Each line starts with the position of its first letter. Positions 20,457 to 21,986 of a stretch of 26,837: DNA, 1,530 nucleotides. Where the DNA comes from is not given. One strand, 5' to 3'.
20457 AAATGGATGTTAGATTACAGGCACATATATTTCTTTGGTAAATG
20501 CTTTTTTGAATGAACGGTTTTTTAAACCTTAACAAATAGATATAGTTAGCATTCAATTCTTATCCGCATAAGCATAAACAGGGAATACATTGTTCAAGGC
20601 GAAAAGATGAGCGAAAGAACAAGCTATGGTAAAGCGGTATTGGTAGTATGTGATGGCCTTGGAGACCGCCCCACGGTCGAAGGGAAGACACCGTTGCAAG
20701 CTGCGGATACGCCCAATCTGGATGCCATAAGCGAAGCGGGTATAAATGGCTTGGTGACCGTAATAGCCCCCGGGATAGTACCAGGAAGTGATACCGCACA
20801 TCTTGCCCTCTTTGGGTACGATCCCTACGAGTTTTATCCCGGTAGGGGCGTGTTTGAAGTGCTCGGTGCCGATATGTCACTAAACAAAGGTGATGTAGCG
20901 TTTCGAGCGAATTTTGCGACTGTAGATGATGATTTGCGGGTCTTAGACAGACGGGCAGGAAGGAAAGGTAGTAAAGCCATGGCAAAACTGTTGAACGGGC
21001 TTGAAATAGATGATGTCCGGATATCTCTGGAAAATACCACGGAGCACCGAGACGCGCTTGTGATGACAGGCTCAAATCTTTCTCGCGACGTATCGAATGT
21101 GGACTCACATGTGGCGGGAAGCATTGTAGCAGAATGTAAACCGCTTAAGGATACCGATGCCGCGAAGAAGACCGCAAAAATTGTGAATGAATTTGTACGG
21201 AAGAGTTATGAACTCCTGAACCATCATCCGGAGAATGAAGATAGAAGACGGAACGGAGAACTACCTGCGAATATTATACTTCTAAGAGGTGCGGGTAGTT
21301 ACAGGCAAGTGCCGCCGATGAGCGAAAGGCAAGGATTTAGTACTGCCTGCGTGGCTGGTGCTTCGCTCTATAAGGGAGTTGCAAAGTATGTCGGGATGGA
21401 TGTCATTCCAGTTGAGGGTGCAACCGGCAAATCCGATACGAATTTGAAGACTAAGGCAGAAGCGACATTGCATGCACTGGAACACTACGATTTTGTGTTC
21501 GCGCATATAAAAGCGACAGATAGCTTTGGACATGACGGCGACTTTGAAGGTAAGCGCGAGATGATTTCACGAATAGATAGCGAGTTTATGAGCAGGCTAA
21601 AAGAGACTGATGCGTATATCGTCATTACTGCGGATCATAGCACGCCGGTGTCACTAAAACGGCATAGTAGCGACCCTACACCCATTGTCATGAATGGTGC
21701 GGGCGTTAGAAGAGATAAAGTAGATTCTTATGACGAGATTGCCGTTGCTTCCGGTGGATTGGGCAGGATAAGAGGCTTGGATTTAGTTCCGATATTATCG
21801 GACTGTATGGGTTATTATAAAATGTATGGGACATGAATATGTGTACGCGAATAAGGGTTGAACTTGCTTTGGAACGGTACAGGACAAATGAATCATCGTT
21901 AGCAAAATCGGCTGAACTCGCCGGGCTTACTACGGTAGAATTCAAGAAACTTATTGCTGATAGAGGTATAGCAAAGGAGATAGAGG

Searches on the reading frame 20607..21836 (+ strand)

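Call 45: search_protein_families(library=pfam, proteins=[window:20607-21836:+], max_evalue=0.001)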
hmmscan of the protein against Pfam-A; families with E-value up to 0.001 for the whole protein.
window:20607-21836:+ (409 aa): 2 families
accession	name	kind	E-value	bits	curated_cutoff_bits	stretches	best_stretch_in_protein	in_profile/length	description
PF01676.23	Metalloenzyme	-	2.1e-52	178.6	24.3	1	9-395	2-247/252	Metalloenzyme superfamily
PF10143.14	PhosphMutase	-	6.4e-48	163.3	21.5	1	44-210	3-170/170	2,3-bisphosphoglycerate-independent phosphoglycerate mutase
